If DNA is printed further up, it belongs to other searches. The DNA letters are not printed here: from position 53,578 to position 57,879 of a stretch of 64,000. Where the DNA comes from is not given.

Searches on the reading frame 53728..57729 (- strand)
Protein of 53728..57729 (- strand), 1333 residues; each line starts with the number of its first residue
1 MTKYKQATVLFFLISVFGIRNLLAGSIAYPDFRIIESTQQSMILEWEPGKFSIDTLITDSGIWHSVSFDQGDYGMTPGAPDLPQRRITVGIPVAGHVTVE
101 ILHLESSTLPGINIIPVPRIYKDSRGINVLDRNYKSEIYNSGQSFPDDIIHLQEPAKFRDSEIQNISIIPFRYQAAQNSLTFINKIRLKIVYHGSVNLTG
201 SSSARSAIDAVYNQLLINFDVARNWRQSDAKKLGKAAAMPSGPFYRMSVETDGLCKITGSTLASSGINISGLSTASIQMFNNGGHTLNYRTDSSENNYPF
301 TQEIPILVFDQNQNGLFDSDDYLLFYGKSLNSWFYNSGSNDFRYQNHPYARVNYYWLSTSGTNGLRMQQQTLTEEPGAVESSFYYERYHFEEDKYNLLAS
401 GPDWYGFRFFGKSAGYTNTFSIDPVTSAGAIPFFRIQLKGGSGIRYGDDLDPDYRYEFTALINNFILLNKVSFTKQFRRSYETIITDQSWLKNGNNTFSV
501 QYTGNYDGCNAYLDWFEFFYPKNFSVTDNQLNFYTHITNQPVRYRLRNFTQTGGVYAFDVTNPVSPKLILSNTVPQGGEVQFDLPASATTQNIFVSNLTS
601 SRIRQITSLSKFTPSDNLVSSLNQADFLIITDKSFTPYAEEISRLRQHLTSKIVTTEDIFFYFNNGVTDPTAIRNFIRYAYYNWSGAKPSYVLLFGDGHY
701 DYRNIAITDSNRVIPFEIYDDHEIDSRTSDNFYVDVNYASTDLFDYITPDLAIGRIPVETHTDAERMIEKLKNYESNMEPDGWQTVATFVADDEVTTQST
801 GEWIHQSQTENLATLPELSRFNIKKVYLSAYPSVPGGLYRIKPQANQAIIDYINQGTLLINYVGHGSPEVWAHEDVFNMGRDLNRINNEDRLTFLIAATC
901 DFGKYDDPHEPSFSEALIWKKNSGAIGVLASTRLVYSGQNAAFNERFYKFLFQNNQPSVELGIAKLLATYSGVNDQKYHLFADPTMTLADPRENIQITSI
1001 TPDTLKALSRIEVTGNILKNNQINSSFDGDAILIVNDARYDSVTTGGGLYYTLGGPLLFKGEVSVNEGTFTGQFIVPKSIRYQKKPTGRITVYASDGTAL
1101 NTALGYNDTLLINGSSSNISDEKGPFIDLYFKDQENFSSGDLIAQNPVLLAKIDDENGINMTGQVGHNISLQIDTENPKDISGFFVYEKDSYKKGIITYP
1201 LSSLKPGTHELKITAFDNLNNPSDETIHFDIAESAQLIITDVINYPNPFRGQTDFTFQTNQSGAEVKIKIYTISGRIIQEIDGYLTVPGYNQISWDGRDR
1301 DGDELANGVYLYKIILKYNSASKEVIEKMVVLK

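Call 6: search_protein_families(library=pfam, proteins=[window:53728-57729:-], max_evalue=0.001)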
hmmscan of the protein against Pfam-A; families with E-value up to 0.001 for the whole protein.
window:53728-57729:- (1333 aa): 4 families
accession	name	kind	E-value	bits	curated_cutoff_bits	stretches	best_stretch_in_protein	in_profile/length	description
PF01364.23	Peptidase_C25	-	3.3e-85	287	23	1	627-988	1-374/374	Peptidase family C25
PF08126.16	Propeptide_C25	-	9.7e-25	87.3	22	1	30-220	9-198/205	Propeptide_C25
PF13860.13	FlgD_ig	-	3.2e-09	37.1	27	1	1249-1314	6-73/79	FlgD Ig-like domain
PF18962.6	Por_Secre_tail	-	0.00012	22.7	27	1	1245-1324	2-72/75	Secretion system C-terminal sorting domain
